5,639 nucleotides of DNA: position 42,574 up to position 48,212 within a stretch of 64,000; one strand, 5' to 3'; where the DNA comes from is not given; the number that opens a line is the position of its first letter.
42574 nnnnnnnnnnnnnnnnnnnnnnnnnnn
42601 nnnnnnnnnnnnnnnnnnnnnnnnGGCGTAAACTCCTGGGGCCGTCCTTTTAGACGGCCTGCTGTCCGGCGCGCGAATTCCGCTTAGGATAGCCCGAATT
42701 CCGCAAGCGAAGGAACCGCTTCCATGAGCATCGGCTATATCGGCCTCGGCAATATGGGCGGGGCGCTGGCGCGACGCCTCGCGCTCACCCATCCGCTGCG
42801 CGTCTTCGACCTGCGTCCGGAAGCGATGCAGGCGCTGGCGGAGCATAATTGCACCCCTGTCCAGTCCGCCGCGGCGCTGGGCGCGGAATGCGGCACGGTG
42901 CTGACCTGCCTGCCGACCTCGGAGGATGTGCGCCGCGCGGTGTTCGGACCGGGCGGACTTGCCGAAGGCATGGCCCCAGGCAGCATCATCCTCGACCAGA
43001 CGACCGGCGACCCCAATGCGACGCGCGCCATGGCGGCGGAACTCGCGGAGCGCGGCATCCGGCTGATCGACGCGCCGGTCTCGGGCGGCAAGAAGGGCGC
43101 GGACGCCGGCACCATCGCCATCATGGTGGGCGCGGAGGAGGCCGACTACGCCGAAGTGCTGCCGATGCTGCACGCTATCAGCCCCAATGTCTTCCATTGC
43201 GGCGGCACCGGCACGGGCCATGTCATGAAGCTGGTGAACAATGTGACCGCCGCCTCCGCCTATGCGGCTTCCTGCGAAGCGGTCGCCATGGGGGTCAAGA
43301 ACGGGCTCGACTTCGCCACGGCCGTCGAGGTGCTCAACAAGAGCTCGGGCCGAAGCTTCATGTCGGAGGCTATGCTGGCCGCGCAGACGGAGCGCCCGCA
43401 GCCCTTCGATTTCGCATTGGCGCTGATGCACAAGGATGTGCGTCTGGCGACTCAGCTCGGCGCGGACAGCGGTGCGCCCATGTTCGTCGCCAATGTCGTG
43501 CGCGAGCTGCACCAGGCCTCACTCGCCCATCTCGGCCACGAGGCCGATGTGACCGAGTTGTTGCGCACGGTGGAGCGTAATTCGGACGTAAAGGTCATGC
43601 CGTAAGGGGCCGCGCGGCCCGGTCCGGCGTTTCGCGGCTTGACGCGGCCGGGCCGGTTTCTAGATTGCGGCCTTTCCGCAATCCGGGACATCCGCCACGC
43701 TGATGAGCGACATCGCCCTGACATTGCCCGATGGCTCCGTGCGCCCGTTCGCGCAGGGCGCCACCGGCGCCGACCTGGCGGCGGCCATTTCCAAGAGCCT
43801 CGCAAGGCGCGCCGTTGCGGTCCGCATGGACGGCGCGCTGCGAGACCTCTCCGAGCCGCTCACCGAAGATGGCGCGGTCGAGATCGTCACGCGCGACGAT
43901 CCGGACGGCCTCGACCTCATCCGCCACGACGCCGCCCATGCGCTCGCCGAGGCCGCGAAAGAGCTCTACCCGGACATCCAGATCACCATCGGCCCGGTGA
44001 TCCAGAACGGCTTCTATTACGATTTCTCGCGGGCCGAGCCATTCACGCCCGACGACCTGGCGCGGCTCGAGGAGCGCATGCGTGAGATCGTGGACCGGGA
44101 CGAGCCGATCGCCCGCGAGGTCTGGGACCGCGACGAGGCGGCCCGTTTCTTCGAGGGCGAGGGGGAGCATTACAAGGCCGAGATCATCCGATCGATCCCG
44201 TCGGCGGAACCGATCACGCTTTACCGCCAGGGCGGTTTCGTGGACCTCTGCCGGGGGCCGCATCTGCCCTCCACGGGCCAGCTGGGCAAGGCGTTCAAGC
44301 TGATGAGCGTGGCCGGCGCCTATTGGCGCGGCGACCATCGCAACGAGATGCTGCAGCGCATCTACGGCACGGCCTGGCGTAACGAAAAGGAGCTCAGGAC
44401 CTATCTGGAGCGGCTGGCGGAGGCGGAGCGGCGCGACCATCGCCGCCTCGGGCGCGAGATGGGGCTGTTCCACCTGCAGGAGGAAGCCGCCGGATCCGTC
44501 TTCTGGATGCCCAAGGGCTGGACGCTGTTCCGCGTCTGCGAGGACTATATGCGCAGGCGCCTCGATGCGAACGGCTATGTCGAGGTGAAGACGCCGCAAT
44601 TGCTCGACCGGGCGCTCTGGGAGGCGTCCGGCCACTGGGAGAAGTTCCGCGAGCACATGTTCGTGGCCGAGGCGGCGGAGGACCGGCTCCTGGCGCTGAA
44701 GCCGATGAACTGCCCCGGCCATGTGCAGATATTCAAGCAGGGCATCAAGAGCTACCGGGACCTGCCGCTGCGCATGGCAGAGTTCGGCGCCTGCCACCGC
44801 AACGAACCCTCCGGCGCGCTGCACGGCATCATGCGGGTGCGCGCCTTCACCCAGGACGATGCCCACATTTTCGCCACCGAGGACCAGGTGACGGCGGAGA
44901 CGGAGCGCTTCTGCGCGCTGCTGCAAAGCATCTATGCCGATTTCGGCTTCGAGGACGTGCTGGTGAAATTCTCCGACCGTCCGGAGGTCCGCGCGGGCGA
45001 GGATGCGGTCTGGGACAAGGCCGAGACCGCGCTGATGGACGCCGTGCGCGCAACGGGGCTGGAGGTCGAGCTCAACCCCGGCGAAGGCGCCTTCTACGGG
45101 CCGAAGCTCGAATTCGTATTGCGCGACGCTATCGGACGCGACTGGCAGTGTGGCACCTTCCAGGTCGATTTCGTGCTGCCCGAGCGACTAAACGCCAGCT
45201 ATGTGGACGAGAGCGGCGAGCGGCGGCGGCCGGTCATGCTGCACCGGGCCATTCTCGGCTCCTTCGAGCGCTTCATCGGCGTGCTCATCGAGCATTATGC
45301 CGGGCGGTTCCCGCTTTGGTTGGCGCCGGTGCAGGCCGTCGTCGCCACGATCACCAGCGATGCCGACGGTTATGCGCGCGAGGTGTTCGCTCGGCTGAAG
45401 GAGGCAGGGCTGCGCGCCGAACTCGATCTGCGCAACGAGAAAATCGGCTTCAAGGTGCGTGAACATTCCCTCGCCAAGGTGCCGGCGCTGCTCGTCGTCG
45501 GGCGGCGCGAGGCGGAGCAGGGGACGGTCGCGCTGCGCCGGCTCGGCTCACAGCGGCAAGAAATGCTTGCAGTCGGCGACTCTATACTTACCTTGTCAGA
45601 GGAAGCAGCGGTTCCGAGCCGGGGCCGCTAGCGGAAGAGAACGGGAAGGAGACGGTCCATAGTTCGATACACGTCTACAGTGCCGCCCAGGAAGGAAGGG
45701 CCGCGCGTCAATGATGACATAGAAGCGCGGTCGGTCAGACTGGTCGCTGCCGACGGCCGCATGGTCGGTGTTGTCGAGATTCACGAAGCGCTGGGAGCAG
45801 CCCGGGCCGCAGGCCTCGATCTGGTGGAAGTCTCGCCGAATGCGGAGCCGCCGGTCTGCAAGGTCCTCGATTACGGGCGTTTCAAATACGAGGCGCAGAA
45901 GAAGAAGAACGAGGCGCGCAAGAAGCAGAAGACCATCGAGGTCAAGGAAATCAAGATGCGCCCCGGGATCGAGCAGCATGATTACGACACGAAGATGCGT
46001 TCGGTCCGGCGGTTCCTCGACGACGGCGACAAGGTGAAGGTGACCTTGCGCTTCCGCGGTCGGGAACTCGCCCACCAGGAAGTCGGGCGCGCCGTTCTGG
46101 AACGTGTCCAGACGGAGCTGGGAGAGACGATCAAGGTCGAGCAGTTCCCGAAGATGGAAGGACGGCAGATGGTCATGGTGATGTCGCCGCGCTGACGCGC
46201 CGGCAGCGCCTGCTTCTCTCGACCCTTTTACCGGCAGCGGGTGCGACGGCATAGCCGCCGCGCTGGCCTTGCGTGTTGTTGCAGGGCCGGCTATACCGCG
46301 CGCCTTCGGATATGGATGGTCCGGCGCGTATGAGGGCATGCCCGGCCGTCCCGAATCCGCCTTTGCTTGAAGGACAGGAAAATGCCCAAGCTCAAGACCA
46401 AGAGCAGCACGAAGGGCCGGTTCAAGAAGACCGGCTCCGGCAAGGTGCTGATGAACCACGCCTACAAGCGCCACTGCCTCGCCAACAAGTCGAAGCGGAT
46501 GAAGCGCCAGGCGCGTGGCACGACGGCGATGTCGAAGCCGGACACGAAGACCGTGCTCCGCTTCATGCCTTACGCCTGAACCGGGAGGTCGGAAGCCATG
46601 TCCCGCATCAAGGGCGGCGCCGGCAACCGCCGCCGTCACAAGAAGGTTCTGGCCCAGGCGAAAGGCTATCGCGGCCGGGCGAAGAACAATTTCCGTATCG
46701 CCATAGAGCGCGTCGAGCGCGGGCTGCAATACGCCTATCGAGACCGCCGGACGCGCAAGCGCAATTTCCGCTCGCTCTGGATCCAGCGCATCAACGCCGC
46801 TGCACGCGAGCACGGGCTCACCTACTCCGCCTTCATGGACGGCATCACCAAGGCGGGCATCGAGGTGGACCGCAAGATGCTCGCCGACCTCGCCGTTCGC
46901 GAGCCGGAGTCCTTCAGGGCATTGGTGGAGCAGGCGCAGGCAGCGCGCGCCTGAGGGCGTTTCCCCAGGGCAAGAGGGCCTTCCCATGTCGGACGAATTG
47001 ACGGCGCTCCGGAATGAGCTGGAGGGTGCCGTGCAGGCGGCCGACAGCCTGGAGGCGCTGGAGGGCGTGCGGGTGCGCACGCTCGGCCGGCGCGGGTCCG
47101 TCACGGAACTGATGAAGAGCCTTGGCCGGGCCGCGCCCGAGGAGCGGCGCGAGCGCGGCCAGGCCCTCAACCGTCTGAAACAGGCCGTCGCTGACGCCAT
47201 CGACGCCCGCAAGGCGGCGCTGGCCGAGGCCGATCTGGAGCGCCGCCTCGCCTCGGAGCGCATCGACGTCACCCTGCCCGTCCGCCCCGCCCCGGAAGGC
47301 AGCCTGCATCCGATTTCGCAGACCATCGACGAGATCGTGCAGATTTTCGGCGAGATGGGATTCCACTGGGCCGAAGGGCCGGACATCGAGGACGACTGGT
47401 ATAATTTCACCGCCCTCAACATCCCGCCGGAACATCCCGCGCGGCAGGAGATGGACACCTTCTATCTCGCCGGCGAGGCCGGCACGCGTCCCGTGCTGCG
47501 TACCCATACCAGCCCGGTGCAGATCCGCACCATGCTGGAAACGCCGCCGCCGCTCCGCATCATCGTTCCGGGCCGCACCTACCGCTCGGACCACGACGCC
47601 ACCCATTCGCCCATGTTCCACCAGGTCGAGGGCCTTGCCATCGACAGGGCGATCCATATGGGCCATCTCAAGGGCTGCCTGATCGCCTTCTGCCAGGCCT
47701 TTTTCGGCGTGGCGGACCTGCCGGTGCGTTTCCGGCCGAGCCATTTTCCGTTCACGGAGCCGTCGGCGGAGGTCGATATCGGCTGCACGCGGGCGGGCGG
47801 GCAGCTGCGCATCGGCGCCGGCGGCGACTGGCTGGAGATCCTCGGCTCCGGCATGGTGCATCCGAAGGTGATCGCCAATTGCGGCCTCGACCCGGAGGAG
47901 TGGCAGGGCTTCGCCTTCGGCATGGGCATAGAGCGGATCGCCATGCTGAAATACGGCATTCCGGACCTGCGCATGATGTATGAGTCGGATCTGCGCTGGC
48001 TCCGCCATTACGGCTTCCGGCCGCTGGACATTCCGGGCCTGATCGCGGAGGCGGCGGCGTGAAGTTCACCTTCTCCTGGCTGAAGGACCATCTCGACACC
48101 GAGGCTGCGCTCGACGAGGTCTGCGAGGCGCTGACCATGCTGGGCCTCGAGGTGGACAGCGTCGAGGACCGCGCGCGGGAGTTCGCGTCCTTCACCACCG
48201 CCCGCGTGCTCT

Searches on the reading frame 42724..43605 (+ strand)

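Call 65: search_protein_families(library=pfam, proteins=[window:42724-43605:+])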
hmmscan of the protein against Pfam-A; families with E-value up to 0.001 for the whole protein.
window:42724-43605:+ (293 aa): 2 families
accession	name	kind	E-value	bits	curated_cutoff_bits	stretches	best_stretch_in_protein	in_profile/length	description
PF03446.21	NAD_binding_2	-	2.5e-43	148.3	21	1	2-160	1-160/161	NAD binding domain of 6-phosphogluconate dehydrogenase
PF14833.11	NAD_binding_11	-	1.8e-30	106.1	30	1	163-282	1-121/122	NAD-binding of NADP-dependent 3-hydroxyisobutyrate dehydrogenase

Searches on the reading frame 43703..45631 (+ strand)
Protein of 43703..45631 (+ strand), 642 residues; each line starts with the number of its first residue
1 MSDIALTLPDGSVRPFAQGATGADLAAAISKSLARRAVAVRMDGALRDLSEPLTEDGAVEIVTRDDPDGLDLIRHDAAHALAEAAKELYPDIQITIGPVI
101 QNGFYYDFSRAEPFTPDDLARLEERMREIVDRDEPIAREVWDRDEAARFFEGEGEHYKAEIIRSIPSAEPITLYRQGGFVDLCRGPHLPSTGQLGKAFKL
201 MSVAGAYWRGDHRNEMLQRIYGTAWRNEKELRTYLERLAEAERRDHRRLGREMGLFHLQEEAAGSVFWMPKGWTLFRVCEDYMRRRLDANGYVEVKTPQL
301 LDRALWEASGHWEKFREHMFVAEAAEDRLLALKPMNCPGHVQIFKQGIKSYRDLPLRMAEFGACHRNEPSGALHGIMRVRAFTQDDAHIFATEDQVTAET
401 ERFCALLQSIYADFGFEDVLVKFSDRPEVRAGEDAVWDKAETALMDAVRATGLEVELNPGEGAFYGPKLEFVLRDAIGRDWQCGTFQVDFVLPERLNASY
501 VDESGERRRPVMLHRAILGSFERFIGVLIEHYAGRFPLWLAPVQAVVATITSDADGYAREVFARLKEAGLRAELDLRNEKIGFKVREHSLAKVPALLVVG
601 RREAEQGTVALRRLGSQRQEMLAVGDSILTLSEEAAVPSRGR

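Call 65: search_protein_families(library=pfam, proteins=[window:43703-45631:+])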
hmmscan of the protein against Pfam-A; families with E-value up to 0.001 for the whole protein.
window:43703-45631:+ (642 aa): 4 families
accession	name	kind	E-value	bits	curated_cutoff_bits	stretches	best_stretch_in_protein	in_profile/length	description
PF00587.30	tRNA-synt_2b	-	2.6e-48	164.9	29.3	1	323-532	4-179/179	tRNA synthetase class II core domain (G, H, P, S and T)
PF03129.25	HGTP_anticodon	-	7.9e-21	74.5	21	1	544-631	1-91/94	Anticodon binding domain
PF07973.19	tRNA_SAD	-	2.3e-15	56.7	24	1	171-221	1-44/44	Threonyl and Alanyl tRNA synthetase second additional domain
PF02824.27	TGS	-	3.9e-11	43.3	22.2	1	7-63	4-60/60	TGS domain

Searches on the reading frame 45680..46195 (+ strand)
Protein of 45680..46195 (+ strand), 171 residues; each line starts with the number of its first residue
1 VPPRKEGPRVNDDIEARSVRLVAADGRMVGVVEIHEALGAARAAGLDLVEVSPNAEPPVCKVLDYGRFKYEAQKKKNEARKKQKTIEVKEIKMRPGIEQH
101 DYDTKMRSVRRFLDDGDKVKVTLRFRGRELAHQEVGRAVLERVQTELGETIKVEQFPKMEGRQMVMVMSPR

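Call 65: search_protein_families(library=pfam, proteins=[window:45680-46195:+])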
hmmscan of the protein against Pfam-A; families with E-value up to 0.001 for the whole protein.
window:45680-46195:+ (171 aa): 2 families
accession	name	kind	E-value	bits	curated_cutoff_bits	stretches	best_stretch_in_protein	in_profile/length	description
PF00707.27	IF3_C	-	1.2e-37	128.1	34.8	1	86-170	1-85/86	Translation initiation factor IF-3, C-terminal domain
PF05198.21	IF3_N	-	8.1e-30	103.3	26.9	1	10-79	1-70/70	Translation initiation factor IF-3, N-terminal domain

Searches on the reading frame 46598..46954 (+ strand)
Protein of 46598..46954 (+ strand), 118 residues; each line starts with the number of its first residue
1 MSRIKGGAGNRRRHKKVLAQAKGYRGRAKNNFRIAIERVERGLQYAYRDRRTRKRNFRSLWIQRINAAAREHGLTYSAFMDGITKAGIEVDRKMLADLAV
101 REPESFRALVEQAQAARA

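Call 65: search_protein_families(library=pfam, proteins=[window:46598-46954:+])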
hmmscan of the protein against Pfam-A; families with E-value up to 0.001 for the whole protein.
window:46598-46954:+ (118 aa): 1 family
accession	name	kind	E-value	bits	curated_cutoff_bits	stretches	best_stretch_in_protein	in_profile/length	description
PF00453.23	Ribosomal_L20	-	2.6e-46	156.6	30.8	1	3-109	1-107/107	Ribosomal protein L20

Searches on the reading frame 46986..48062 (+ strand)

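Call 65: search_protein_families(library=pfam, proteins=[window:46986-48062:+])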
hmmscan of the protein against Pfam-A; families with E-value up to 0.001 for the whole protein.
window:46986-48062:+ (358 aa): 2 families
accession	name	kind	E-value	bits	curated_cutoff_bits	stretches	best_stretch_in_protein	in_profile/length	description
PF01409.25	tRNA-synt_2d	-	4.5e-97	324.8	19.8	1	93-341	2-245/246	tRNA synthetases class II core domain (F)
PF02912.23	Phe_tRNA-synt_N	-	2.1e-21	76.1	22.3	1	21-88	2-69/69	Aminoacyl tRNA synthetase class II, N-terminal domain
